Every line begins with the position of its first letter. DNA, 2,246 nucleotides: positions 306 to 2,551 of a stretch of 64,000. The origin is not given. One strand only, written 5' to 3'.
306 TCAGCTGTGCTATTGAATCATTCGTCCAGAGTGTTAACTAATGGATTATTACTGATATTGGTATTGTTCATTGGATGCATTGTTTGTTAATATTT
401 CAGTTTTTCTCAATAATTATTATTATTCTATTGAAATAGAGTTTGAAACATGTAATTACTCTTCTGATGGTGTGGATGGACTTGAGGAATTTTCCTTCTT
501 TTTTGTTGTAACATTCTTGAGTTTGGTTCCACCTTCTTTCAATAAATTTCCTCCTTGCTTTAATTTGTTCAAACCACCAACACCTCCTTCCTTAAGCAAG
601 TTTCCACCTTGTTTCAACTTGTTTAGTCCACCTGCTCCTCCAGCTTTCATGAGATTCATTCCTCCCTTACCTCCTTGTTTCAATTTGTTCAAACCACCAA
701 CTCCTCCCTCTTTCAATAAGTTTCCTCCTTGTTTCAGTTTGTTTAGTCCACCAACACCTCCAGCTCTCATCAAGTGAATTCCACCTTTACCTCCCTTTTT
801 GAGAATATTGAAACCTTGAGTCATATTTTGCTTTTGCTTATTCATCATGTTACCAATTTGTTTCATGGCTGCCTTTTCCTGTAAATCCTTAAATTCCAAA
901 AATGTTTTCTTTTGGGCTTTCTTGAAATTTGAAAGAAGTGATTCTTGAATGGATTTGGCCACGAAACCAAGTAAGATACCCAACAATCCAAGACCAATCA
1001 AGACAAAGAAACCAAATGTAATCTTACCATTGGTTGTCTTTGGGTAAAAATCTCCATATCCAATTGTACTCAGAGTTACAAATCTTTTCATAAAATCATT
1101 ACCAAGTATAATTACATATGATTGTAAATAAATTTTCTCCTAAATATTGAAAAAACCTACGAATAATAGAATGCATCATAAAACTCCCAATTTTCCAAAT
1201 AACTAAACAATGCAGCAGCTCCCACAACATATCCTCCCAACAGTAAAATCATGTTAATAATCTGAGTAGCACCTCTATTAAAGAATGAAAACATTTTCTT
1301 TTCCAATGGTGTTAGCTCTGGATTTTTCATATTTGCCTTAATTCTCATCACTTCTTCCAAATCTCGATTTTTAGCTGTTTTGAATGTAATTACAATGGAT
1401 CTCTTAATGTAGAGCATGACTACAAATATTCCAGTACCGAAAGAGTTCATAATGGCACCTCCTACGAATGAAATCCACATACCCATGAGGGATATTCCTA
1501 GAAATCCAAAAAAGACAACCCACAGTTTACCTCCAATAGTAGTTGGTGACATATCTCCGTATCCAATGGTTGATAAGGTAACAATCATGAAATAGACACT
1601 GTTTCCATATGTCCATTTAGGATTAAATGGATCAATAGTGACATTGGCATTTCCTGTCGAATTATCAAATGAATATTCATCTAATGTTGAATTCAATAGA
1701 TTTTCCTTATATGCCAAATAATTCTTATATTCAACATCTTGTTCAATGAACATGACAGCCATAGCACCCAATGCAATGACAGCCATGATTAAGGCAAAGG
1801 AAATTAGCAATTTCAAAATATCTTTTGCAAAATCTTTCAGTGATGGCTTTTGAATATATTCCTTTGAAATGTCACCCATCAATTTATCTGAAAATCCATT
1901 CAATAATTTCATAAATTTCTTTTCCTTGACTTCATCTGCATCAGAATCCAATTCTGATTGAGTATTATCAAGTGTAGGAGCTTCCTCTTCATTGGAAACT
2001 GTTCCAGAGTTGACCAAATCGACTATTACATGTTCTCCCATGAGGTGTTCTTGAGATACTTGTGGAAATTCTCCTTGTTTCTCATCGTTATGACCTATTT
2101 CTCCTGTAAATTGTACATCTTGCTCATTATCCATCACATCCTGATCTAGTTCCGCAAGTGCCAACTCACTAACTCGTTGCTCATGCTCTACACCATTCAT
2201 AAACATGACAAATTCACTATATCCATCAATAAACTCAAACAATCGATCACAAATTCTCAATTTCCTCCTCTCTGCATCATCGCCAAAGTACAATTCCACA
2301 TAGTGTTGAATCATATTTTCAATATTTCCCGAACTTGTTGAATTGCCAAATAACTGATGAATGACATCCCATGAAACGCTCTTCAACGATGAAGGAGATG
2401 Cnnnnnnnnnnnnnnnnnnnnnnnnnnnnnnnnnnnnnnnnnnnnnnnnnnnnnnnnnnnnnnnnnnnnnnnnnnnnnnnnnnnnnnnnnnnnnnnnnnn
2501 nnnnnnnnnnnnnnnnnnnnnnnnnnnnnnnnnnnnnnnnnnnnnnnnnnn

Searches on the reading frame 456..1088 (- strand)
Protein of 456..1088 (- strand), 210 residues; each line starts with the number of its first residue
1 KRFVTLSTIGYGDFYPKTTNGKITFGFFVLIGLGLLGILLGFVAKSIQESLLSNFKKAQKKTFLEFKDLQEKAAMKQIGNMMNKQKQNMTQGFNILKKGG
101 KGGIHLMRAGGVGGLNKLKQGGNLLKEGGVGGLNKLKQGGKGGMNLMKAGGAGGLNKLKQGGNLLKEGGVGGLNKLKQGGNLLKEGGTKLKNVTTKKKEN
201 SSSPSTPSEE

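Call 61: search_protein_families(library=pfam, proteins=[window:456-1088:-], max_evalue=0.01)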
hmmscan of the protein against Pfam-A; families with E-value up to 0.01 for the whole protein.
window:456-1088:- (210 aa): 2 families
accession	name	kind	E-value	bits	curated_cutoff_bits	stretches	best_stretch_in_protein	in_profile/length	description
PF07885.22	Ion_trans_2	-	2.3e-10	40.7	22.5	1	3-48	33-78/79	Ion channel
PF00520.37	Ion_trans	-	4.7e-05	23.2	25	1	3-49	182-235/241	Ion transport protein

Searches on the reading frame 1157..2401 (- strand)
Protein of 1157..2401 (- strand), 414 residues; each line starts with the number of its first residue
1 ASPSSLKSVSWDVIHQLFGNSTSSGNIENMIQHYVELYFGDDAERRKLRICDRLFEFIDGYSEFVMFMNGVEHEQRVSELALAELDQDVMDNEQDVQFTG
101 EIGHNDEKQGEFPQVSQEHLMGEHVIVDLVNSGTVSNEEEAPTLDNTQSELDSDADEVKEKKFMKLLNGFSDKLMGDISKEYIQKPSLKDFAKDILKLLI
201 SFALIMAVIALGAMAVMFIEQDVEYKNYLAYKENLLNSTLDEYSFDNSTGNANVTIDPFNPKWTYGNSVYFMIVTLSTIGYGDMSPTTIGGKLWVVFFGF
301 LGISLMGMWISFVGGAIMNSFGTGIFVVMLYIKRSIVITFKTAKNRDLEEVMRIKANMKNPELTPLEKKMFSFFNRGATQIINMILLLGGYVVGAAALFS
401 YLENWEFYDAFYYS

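Call 61: search_protein_families(library=pfam, proteins=[window:1157-2401:-], max_evalue=0.01)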
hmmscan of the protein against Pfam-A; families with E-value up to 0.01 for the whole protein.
window:1157-2401:- (414 aa): 2 families
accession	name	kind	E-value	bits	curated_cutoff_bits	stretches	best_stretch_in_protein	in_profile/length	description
PF07885.22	Ion_trans_2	-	2.6e-17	62.9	22.5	1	261-317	21-77/79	Ion channel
PF00520.37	Ion_trans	-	3.6e-07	30.1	25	1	188-315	122-231/241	Ion transport protein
